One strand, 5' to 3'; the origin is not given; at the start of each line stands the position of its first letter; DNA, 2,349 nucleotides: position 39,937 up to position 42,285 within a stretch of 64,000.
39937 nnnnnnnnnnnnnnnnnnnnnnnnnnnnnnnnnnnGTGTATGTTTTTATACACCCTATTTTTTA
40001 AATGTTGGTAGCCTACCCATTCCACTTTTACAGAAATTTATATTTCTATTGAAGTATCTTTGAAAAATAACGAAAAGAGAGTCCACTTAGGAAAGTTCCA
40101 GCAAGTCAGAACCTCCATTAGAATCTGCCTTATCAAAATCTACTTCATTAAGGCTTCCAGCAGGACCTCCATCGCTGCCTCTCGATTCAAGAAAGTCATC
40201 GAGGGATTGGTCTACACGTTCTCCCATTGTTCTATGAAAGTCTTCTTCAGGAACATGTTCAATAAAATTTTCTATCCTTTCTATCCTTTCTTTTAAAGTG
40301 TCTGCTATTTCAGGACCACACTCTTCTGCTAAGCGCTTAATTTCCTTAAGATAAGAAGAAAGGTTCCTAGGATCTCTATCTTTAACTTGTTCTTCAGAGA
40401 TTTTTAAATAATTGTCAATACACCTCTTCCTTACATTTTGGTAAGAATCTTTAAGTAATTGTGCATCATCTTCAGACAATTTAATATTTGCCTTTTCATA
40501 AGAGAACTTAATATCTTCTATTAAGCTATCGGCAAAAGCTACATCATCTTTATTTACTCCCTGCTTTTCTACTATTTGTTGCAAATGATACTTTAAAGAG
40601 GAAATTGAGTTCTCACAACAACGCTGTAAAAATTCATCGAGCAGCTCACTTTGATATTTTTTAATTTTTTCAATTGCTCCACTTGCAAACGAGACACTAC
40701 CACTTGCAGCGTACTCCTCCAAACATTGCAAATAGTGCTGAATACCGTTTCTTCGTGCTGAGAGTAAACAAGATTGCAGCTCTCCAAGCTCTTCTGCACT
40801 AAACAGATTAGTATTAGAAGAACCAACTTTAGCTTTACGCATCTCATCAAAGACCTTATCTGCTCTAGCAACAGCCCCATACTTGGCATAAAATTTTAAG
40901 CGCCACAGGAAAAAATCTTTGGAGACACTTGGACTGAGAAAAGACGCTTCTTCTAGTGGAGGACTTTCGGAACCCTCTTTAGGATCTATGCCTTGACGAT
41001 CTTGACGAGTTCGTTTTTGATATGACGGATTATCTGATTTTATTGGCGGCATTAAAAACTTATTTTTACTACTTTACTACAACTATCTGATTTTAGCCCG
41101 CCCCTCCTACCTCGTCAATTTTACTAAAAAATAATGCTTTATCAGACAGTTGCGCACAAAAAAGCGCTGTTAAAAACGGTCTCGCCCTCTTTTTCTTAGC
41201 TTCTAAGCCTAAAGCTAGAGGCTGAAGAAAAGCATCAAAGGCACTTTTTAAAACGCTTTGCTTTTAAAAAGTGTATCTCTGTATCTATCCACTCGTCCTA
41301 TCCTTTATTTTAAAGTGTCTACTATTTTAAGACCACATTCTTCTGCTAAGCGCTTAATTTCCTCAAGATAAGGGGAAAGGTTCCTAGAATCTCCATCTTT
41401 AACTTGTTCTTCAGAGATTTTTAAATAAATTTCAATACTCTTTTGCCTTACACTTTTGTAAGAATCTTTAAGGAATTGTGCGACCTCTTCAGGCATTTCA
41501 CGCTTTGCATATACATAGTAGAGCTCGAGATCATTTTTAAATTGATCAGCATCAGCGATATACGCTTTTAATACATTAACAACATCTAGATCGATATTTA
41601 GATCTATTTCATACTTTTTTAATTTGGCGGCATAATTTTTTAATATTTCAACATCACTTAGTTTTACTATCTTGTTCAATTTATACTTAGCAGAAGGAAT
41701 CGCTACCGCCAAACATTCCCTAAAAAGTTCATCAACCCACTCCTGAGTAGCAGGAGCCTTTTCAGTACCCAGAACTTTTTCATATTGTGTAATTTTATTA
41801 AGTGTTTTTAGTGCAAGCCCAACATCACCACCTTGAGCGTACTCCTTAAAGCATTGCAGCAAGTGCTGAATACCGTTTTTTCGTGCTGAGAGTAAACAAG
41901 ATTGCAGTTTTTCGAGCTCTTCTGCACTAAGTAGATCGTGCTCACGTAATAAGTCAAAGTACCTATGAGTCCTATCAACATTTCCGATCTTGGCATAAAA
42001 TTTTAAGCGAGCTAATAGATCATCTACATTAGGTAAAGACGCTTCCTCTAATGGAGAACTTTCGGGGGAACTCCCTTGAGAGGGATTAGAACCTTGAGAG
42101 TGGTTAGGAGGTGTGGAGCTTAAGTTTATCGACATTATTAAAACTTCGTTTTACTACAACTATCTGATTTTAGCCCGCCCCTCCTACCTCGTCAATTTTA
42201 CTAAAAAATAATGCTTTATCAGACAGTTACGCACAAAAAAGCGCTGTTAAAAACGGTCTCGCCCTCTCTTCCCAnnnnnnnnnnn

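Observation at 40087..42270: Second tandem paralog pair driven by identical near-consensus promoters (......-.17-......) with very short, SD-less leaders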

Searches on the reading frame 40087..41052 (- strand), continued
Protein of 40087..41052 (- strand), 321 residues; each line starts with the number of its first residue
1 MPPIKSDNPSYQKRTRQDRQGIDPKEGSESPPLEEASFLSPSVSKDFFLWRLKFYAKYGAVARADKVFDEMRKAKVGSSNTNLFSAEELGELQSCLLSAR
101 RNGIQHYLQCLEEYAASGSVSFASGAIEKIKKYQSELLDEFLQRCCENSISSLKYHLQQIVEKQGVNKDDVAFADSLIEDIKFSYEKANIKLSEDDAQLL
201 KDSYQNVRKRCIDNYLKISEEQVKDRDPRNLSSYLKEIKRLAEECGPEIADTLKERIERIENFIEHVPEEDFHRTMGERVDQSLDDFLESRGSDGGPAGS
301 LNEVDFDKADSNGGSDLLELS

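Call 52: search_solved_structures(query=A1, max_evalue=1)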
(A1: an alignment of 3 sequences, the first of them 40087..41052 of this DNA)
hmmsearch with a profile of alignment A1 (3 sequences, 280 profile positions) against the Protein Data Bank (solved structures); distinct sequences matched with E-value up to 1: 17.
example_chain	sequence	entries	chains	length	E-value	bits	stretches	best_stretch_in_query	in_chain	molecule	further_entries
9kfx_A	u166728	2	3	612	1e-08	38.1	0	48-78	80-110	Synthetic PPR-DYW protein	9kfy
5iww_D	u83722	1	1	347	1.5e-06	31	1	48-152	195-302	PLS9-PPR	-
9pwb_B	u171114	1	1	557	0.23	14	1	84-162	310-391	AP-2 complex subunit beta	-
6uri_B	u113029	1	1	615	0.25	13.9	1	84-162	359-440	AP-2 complex subunit beta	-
4p6z_B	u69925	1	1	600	0.26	13.9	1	84-165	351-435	AP-1 complex subunit beta-1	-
2jkr_B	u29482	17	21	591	0.27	13.8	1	84-162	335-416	AP-2 COMPLEX SUBUNIT BETA-1 | AP-2 complex subunit beta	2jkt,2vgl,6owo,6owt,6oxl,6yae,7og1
2xa7_B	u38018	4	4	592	0.27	13.8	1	84-162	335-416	AP-2 COMPLEX SUBUNIT BETA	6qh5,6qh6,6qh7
7oho_BBB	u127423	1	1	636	0.31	13.6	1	84-162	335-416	AP-2 complex subunit beta,F-BAR domain only protein 2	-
4uqi_B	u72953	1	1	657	0.33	13.5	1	84-162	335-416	AP-2 COMPLEX SUBUNIT BETA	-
9evs_i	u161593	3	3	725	0.36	13.4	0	49-70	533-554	mS77 (NFD5) | PROP1-like PPR domain-containing protein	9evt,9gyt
6cri_B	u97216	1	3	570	0.58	12.7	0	84-165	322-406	AP-1 complex subunit beta-1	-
7r4h_B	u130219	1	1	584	0.6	12.7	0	84-165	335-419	AP-1 complex subunit beta-1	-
1w63_B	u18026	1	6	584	0.61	12.7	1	84-162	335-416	ADAPTER-RELATED PROTEIN COMPLEX 1 BETA 1 SUBUNIT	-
6cm9_B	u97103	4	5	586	0.61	12.7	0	84-165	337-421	AP-1 complex subunit beta-1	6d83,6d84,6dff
4hmy_B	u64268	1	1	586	0.65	12.6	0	84-164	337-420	AP-1 complex subunit beta-1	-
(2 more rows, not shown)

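Call 54: find_related_loci(query=A1, collection=metagenome_contigs, flank=10000)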
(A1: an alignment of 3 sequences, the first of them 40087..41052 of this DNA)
Query A1 (321 aa) in metagenome_contigs; peptide patterns used: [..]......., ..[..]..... (x = any residue, [..] = any of these).
174 stretches matched a pattern, but none encodes a relative of the query by tblastn (E <= 1e-3).

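Call 63: search_solved_structures(query=A1, max_evalue=0.0001, show_alignments=2)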
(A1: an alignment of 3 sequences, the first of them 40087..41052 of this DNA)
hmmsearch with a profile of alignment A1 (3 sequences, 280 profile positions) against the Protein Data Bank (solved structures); distinct sequences matched with E-value up to 0.0001: 2.
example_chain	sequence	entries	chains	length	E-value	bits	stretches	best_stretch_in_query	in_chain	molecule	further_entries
9kfx_A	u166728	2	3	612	1e-08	38.1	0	48-78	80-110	Synthetic PPR-DYW protein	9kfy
5iww_D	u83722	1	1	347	1.5e-06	31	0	48-152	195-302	PLS9-PPR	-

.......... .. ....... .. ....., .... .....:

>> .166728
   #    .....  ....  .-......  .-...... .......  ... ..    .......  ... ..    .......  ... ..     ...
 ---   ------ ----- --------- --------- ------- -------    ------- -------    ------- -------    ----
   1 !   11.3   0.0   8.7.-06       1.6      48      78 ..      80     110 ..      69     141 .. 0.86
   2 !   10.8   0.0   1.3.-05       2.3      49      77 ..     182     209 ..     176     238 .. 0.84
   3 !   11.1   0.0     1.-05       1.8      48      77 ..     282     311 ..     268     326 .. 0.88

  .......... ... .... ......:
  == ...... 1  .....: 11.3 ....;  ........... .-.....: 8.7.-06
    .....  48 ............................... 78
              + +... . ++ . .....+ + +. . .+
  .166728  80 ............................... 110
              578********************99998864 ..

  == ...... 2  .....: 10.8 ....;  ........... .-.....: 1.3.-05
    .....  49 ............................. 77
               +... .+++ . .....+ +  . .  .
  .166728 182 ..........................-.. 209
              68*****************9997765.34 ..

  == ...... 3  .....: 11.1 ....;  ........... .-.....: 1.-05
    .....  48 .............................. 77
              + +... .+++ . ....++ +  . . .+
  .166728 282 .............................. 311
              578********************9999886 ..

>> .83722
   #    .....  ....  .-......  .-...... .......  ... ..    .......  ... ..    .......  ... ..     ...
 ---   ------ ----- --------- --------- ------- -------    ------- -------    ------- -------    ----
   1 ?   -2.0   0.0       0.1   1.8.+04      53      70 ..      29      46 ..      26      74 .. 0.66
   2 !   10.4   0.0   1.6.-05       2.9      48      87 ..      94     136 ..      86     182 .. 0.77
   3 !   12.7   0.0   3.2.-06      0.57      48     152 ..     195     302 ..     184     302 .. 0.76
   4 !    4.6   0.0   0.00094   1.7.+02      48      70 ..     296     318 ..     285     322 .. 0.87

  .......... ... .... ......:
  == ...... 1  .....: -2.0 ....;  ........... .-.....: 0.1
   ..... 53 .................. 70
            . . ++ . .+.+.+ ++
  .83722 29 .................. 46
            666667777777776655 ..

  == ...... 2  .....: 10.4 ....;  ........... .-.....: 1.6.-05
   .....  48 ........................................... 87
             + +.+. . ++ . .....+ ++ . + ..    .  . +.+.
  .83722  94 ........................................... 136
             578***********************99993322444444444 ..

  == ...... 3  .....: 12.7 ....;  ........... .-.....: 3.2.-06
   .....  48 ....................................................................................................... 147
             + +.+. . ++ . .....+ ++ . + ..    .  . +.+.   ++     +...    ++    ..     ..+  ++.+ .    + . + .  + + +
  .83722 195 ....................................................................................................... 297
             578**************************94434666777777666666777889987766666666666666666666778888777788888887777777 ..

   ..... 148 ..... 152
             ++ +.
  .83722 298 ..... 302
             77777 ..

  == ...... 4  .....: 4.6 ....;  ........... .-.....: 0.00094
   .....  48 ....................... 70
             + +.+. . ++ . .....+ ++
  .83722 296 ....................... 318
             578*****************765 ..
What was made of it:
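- On PPR repeat proteins (Pfam PF01535 / PF13041): Only profile positions 48-78 match, at about 11 bits per PPR unit (call 63).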

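Call 74: fold_search(model_id=the predicted structure, library=pdb)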
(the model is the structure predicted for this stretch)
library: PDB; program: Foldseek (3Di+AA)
matches with E <= 10: 660; with E <= 0.001: 0
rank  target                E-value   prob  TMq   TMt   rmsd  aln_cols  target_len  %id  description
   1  5cwm                  2.7e-02  0.69  0.15  0.20  15.5       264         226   18  Crystal structure of de novo designed helical repeat protein DHR64 (released 2015-12-16)
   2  5cwn                  3.9e-02  0.69  0.15  0.21  16.2       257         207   15  Crystal structure of de novo designed helical repeat protein DHR71 (released 2015-12-16)
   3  9sac_A                4.2e-02  0.82  0.16  0.21  21.7       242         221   11  14-3-3sigma protein binding to the ChREBP peptide and macrocycle 3 (released 2026-02-11)
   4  6e9z_A                5.5e-02  0.75  0.17  0.23  15.3       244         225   17  DHF119 filament (released 2018-11-21)
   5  3euh_B                5.8e-02  0.44  0.13  0.13  25.2       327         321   12  Crystal Structure of the MukE-MukF Complex (released 2009-01-20)
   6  7rdr_A                6.9e-02  0.80  0.20  0.15  19.2       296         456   14  Circular tandem repeat protein with novel repeat topology and enhanced subunit contact surfaces (released 2021-09-01)
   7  6ejl_B                7.6e-02  0.75  0.17  0.22  22.1       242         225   11  Structure of 14-3-3 zeta in complex with ASK1 14-3-3 binding motif (released 2017-11-08)
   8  3euh_A                7.6e-02  0.38  0.14  0.14  25.9       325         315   11  Crystal Structure of the MukE-MukF Complex (released 2009-01-20)
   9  4fl5_B                8.0e-02  0.69  0.16  0.22  21.7       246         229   11  Crystal structure of human 14-3-3 sigma in complex with a Tau-protein peptide surrounding pS214 (released 2013-12-11)
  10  9sa9_L                8.0e-02  0.66  0.16  0.21  21.7       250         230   12  14-3-3sigma protein binding to macrocycle 2 (released 2026-01-14)
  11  9ew6_A                8.0e-02  0.60  0.15  0.20  22.1       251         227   11  Binary structure of 14-3-3s and BRAF phosphopeptide (pS365) (released 2025-04-16)
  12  8p1h_B                8.3e-02  0.69  0.16  0.20  22.2       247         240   11  Crystal structure of the chimera of human 14-3-3 zeta and phosphorylated cytoplasmic loop fragment of the alpha7 acety (released 2023-10-18)
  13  6s9k_A                8.7e-02  0.69  0.16  0.21  22.1       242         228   12  Structure of 14-3-3 gamma in complex with caspase-2 peptide containing 14-3-3 binding motif Ser139 and NLS (released 2020-01-22)
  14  8tta_D                8.7e-02  0.20  0.11  0.12  19.9       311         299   11  Structure of retromer VPS29-VPS35 (483-796) complexed with Fam21A repeat 21 (1328-1341) (released 2024-08-21)
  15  8tta_B                9.1e-02  0.63  0.17  0.18  19.5       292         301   12  Structure of retromer VPS29-VPS35 (483-796) complexed with Fam21A repeat 21 (1328-1341) (released 2024-08-21)
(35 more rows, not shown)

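Call 76: find_encoding_contigs(protein=P0033, flank=8000, max_places=4)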
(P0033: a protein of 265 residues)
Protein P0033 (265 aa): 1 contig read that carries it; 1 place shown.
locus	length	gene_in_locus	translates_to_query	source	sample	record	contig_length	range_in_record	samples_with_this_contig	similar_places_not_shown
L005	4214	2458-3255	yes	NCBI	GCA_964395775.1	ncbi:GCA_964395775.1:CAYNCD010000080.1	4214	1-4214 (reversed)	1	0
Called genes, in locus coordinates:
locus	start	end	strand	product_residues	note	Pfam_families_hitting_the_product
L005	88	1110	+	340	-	PF01078:Mg_chelatase, PF07726:AAA_3, PF07728:AAA_5, PF00158:Sigma54_activat, PF00493:MCM (weak), PF01078:Mg_chelatase, PF07724:AAA_2 (weak), PF17863:AAA_lid_2, +3 more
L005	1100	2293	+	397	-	PF01882:DUF58 (weak), PF00092:VWA, PF13768:VWA_3, PF13519:VWA_2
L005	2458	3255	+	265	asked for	-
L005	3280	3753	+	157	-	-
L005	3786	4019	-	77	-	-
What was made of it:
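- Closest known: Unannotated repeat proteins P0043. Different: P0033 lies next to MoxR-type AAA and VWA genes (call 76), a context absent here.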

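Call 77: find_encoding_contigs(protein=P0043, flank=5000, max_places=3)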
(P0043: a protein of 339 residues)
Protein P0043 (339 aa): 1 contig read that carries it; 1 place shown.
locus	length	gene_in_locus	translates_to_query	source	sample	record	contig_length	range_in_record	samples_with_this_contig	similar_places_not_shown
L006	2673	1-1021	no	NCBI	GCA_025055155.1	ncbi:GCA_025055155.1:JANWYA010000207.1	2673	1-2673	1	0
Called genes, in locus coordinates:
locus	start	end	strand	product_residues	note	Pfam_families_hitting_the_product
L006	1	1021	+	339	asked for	?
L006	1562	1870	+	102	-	-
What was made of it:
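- Tried and rejected: Context of the distant homologs P0033 and P0043: uninformative (calls 76, 77).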

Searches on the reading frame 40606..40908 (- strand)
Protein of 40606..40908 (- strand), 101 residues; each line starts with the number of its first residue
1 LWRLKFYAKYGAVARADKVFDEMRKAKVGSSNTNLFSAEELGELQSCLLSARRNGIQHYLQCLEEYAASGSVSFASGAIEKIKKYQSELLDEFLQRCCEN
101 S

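Call 45: search_protein_families(library=pfam, proteins=[window:40606-40908:-], max_evalue=10)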
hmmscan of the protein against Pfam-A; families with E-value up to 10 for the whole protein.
seq(101 aa): 2 families
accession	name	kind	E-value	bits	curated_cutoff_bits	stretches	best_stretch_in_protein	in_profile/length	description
PF13041.12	PPR_2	-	0.038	14.6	30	1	5-28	11-34/50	PPR repeat family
PF01535.26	PPR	-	0.097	13.4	25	1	7-26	10-29/31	PPR repeat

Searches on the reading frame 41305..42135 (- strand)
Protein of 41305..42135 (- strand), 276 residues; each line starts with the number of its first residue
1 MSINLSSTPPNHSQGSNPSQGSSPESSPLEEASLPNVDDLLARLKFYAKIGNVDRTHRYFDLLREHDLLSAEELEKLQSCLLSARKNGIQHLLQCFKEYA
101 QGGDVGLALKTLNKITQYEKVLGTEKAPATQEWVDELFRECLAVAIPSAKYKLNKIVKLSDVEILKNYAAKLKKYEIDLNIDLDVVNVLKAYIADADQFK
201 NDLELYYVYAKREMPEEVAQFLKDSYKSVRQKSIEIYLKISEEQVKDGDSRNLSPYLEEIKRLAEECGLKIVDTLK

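Call 6: search_protein_families(library=pfam, proteins=[window:41305-42135:-], max_evalue=0.1)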
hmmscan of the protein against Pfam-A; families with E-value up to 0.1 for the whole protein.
window:41305-42135:- (276 aa): 2 families
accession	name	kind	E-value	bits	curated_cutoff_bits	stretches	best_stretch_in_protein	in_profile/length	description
PF09123.17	DUF1931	-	0.012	16.2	21.8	1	126-193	17-83/138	Domain of unknown function (DUF1931)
PF00619.27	CARD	-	0.084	13.3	23.9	0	43-94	8-54/85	Caspase recruitment domain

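Call 38: find_homologous_proteins(query=window:41305-42135:-, max_evalue=0.01)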
Query window:41305-42135:- (276 aa): 2 proteins with E <= 0.01 among 1251 candidates.
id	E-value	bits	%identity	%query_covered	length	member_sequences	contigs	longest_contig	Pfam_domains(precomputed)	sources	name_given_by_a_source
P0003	8.9e-175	597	100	100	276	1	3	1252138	-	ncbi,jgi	ncbi:MAG: hypothetical protein ACOX2O_04595 [Bdellovibrionota bacterium]|jgi:hypothetical protein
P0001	1.7e-44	170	46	95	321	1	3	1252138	-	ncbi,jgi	ncbi:MAG: hypothetical protein ACOX2O_04590 [Bdellovibrionota bacterium]|jgi:hypothetical protein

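Call 46: search_protein_families(library=ncbifam, proteins=[window:41305-42135:-], max_evalue=0.1)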
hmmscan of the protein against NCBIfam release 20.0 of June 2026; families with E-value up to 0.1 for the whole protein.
window:41305-42135:- (276 aa): 1 family
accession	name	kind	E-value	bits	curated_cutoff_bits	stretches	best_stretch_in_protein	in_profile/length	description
NF052422.1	translocon_SseB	equivalog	0.054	13.5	155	1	209-248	56-96/151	type III secretion system translocon protein SseB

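Call 47: search_protein_families(library=padloc, proteins=[window:41305-42135:-], max_evalue=0.1)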
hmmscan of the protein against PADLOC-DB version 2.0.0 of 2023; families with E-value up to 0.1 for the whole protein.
window:41305-42135:- (276 aa): 0 families

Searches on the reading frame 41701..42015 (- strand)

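Call 45: search_protein_families(library=pfam, proteins=[window:41701-42015:-], max_evalue=10)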
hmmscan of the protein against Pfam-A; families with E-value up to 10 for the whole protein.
seq(105 aa): 2 families
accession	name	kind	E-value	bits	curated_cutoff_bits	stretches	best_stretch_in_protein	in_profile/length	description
PF00619.27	CARD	-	0.014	15.8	23.9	1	3-54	8-54/85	Caspase recruitment domain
PF01335.27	DED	-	0.065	13.9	35.9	1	9-57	32-80/82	Death effector domain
